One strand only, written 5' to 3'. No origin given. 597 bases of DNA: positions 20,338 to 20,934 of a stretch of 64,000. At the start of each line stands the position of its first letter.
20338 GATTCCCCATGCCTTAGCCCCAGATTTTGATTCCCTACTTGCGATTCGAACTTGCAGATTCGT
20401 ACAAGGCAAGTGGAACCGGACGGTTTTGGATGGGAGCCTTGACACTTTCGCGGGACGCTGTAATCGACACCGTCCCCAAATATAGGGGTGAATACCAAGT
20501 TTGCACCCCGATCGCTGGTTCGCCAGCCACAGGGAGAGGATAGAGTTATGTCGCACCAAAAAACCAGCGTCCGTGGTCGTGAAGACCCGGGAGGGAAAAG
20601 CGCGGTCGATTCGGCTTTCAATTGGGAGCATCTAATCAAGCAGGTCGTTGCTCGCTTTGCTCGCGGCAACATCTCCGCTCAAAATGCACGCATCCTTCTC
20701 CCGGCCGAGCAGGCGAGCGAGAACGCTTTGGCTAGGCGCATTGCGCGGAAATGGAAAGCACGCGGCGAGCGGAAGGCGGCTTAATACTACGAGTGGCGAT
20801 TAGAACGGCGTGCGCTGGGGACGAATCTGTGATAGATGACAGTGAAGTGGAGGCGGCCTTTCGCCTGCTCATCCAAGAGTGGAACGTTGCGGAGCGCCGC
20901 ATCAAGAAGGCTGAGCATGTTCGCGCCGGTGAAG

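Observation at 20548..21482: Strongly AT-rich two-ORF cargo of unknown function, including a C-terminally membrane-anchored helical protein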

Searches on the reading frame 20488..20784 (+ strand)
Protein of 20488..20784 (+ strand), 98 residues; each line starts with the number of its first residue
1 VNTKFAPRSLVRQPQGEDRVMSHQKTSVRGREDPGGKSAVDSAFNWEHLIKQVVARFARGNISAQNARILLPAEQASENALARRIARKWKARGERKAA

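Call 4: search_protein_families(library=pfam, proteins=[window:20488-20784:+], max_evalue=1)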
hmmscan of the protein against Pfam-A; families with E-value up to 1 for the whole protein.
window:20488-20784:+ (98 aa): 1 family
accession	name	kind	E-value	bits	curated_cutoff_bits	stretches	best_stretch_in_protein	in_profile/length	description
PF22512.1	Csa_translocation_dom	-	0.18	11.9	27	1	25-41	12-28/44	Colicin S4 translocation domain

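Call 5: search_protein_families(library=padloc, proteins=[window:20488-20784:+], max_evalue=1)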
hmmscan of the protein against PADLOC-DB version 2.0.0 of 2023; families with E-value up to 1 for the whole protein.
window:20488-20784:+ (98 aa): 0 families

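Call 6: search_protein_families(library=ncbifam, proteins=[window:20488-20784:+], max_evalue=1)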
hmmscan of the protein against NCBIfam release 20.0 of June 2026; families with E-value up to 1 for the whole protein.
window:20488-20784:+ (98 aa): 0 families

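Call 7: search_protein_families(library=phrogs, proteins=[window:20488-20784:+], max_evalue=1)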
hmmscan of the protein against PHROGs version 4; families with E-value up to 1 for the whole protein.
window:20488-20784:+ (98 aa): 0 families

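Call 11: find_homologous_proteins(query=window:20488-20784:+, max_evalue=0.01)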
Query window:20488-20784:+ (98 aa): 3 proteins with E <= 0.01 among 12 candidates.
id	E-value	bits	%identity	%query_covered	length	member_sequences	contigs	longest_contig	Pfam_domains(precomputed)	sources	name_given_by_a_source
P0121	7.6e-42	159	100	80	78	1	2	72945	-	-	-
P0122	6.1e-11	60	60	53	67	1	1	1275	-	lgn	-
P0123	1.8e-9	56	64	48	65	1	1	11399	-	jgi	jgi:hypothetical protein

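Call 104: find_encoding_contigs(protein=P0121, flank=6000, max_places=4)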
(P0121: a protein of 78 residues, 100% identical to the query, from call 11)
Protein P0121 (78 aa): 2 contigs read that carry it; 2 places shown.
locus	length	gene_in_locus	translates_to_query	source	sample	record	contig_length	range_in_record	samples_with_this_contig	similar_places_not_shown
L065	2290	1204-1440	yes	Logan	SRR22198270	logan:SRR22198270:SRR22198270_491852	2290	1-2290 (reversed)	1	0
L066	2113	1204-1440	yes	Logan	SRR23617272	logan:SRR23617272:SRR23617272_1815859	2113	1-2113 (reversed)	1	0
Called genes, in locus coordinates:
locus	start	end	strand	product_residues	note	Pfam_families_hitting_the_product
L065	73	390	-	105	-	PF01609:DDE_Tnp_1, PF13586:DDE_Tnp_1_2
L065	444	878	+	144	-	-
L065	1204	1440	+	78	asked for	-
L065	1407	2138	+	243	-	-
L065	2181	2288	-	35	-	?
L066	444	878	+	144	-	-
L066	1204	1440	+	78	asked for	-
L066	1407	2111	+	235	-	?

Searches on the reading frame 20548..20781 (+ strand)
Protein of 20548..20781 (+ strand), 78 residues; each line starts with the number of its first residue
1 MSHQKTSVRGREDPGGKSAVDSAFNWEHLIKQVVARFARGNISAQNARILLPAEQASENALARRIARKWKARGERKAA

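Call 45: find_homologous_proteins(query=A2, max_evalue=0.001)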
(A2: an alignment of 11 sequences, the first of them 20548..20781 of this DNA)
Query A2 (11 sequences) (78 aa, profile of the alignment): 84 proteins with E <= 0.001 among 888 candidates.
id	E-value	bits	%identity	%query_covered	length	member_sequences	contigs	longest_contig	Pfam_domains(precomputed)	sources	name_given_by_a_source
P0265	1.3e-27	113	47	73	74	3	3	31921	-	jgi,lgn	-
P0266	3.6e-26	109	50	74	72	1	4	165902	-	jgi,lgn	jgi:hypothetical protein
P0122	1.1e-25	107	60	67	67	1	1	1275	-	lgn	-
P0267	3.6e-25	105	56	67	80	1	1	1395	-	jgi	jgi:hypothetical protein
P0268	1.6e-24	103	47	82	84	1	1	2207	-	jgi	jgi:hypothetical protein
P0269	2.3e-24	103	47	76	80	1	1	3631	-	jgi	jgi:hypothetical protein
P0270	7.3e-24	101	50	62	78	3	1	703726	-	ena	-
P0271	1.2e-23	100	58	67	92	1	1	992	-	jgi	jgi:hypothetical protein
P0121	1.5e-23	100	100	100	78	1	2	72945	-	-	-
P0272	2.2e-23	100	51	68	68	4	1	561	-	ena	-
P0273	2.7e-23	99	44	82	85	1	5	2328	-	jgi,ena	-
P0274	3.4e-23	99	48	74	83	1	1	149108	-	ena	-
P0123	8.2e-23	98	64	60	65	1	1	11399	-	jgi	jgi:hypothetical protein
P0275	1.0e-22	97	50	76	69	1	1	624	-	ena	-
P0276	1.1e-22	97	54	67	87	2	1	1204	-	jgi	jgi:hypothetical protein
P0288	4.7e-21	92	52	62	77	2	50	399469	-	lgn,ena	-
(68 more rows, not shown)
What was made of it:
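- Checked: The two ORFs belong to two separate conserved families (calls 11, 45).
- They belong to two distinct families that are always separate genes (calls 11, 45).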

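Call 46: search_protein_families(library=pfam, alignment_id=A2, max_evalue=1)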
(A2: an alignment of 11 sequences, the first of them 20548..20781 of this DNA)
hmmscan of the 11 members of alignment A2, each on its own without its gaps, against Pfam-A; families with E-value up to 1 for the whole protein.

A. member 1, window:20548-20781:+ (78 aa): 2 families
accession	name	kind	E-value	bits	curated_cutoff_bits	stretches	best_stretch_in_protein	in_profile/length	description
PF22512.1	Csa_translocation_dom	-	0.11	12.5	27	1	5-21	12-28/44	Colicin S4 translocation domain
PF06600.16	DUF1140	-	0.19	12.7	25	1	41-75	20-54/99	Protein of unknown function (DUF1140)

B. families by the number of members that match (of 11 scanned): 5 families
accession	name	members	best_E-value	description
PF18898.5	DUF5654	1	0.036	Family of unknown function (DUF5654)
PF08073.18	CHDNT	1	0.046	CHDNT (NUC034) domain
PF22512.1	Csa_translocation_dom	1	0.11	Colicin S4 translocation domain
PF06600.16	DUF1140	1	0.19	Protein of unknown function (DUF1140)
PF19553.4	DUF6076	1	0.21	Family of unknown function (DUF6076)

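Call 59: find_encoding_contigs(protein=P0288, flank=7000, max_places=6)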
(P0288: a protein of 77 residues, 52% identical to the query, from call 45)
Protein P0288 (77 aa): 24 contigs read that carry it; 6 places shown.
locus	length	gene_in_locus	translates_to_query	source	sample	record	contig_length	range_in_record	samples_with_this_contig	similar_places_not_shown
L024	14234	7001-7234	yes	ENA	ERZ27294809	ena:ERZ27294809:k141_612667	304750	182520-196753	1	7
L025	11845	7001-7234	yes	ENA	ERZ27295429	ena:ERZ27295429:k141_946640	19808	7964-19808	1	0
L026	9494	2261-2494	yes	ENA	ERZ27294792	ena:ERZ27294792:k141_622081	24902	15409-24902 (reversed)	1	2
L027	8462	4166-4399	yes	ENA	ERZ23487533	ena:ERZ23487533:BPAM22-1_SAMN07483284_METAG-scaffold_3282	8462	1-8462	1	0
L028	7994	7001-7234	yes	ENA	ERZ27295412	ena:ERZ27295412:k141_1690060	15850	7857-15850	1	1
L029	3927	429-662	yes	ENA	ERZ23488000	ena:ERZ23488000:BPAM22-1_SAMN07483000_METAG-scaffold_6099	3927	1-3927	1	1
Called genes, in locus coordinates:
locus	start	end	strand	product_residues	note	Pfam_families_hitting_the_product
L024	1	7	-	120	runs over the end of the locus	-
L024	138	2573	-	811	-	PF13491:FtsK_4TM, PF17854:FtsK_alpha, PF01580:FtsK_SpoIIIE, PF09397:FtsK_gamma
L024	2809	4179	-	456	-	PF00909:Ammonium_transp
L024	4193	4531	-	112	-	PF00543:P-II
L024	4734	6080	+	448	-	PF07992:Pyr_redox_2 (faint), PF01266:DAO (weak), PF01494:FAD_binding_3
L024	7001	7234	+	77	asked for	-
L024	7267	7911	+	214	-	-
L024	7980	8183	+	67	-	PF09864:MliC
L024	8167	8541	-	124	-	PF06155:GBBH-like_N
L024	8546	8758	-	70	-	PF03966:Trm112p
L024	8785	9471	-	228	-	PF02190:LON_substr_bdg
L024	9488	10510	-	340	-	PF00085:Thioredoxin, PF13098:Thioredoxin_2 (weak), PF13432:TPR_16 (faint), PF14559:TPR_19, PF14561:TPR_20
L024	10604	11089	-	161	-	PF04073:tRNA_edit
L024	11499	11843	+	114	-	-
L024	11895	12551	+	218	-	PF00211:Guanylate_cyc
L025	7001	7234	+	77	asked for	-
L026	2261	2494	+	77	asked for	-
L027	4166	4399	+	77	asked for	-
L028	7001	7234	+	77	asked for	-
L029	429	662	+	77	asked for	-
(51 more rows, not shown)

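Call 60: find_encoding_contigs(protein=P0270, flank=7000, max_places=2)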
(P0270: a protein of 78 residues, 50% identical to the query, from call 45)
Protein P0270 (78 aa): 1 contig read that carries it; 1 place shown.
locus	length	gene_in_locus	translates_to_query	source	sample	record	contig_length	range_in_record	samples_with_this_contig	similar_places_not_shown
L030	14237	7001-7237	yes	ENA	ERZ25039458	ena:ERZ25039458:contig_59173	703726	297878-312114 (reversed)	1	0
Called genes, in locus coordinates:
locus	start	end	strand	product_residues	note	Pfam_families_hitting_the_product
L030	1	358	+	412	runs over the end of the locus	PF01494:FAD_binding_3, PF05834:Lycopene_cycl (faint), PF08491:SE (weak)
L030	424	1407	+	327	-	PF01210:NAD_Gly3P_dh_N, PF02558:ApbA, PF03446:NAD_binding_2 (weak), PF03807:F420_oxidored, PF07479:NAD_Gly3P_dh_C, PF20618:GPD_NAD_C_bact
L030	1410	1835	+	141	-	PF01878:EVE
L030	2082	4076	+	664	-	PF16177:ACAS_N, PF00501:AMP-binding, PF13193:AMP-binding_C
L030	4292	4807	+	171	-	PF03734:YkuD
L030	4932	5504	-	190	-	PF00565:SNase (weak)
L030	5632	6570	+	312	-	PF12760:Zn_ribbon_IS1595, PF12762:DDE_Tnp_IS1595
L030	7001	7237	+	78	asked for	-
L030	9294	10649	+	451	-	PF08241:Methyltransf_11 (faint), PF01029:NusB, PF01189:Methyltr_RsmB-F, PF13649:Methyltransf_25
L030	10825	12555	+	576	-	PF07940:Hepar_II_III_C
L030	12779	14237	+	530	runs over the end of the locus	PF02142:MGS, PF01808:AICARFT_IMPCHas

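Call 61: find_encoding_contigs(protein=P0274, flank=7000, max_places=2)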
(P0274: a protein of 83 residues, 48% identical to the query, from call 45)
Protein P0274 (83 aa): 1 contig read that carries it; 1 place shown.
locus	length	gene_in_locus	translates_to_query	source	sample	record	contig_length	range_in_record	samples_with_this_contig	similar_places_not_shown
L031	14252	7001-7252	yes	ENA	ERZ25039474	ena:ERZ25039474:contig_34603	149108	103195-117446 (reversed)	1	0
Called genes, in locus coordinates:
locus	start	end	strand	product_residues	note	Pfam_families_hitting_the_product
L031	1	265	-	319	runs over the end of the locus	PF00756:Esterase, PF10503:Esterase_PHB, PF00326:Peptidase_S9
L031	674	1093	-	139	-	PF17723:RHH_8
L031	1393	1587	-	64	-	-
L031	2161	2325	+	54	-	-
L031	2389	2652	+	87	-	PF01527:HTH_Tnp_1, PF13384:HTH_23 (weak), PF13551:HTH_29 (faint)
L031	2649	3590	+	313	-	PF13276:HTH_21, PF00665:rve, PF13683:rve_3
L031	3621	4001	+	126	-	-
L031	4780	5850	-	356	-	PF13384:HTH_23, PF13518:HTH_28 (weak), PF13551:HTH_29 (weak), PF13565:HTH_32, PF13358:DDE_3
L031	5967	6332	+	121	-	PF13340:DUF4096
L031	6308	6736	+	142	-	PF01609:DDE_Tnp_1, PF13359:DDE_Tnp_4 (weak), PF13612:DDE_Tnp_1_3 (weak), PF13586:DDE_Tnp_1_2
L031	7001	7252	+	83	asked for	-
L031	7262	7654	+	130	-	-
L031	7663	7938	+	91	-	-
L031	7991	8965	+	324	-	PF13701:DDE_Tnp_1_4, PF01609:DDE_Tnp_1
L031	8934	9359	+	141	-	PF13701:DDE_Tnp_1_4, PF01609:DDE_Tnp_1 (weak)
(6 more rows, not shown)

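Call 83: predict_structure(alignment_id=A6)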
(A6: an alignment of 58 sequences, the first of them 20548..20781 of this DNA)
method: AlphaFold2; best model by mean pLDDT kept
length: 78 residues; sequences in the alignment: 58
mean_pLDDT: 82.3   pTM: 0.56
mean pLDDT of the five models: 82.3, 80.7, 80.4, 79.3, 78.1
residues with pLDDT >= 90: 52; 70-90: 2; 50-70: 14; < 50: 10
segments of 3 or more residues with pLDDT < 50: 9-12, 14-16
pLDDT, mean of each block of 10 residues (from residue 1): 51 50 81 95 94 96 98 94
secondary structure, 60 per line:
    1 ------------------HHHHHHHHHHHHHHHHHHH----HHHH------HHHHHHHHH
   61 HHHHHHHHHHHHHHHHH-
elements in order: H19-37 H42-45 H52-77
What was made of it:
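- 20548..20784 (+): Small cargo gene (78 aa): disordered N-terminus, then a helical hairpin with an invariant R36/R39-G40-N41 loop (ARF-RGNI[S/A]AQ). AlphaFold2 pLDDT is at least 94 for residues 25-78 (call 83).
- Tried and rejected: I dropped it because the model shows no N-terminal strand and no RHH family matches (calls 46, 83).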

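Call 86: fold_search(model_id=the predicted structure, library=pdb)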
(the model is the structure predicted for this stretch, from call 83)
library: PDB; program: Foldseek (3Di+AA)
matches with E <= 10: 4; with E <= 0.001: 0
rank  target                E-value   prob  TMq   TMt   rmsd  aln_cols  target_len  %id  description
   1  1w09_MODEL_1_A        4.4e+00  0.08  0.31  0.27  12.0        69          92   16  Solution structure of the cis form of the human alpha-hemoglobin stabilizing protein (AHSP) (released 2004-06-10)
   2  6cgv_V                6.7e+00  0.04  0.23  0.13   6.3        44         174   18  Revised crystal structure of human adenovirus (released 2018-04-25)
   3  9fk0_D                7.2e+00  0.04  0.22  0.22  10.7        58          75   12  LGTV with TBEV prME (released 2024-11-06)
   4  9rwz_I                7.7e+00  0.07  0.25  0.12   9.5        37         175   16  ZSWIM8-CUL3 complex bound to AGO2-miR-7-CYRANO (released 2026-03-18)
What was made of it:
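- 20548..20784 (+): No Pfam or PDB match (calls 46, 86).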
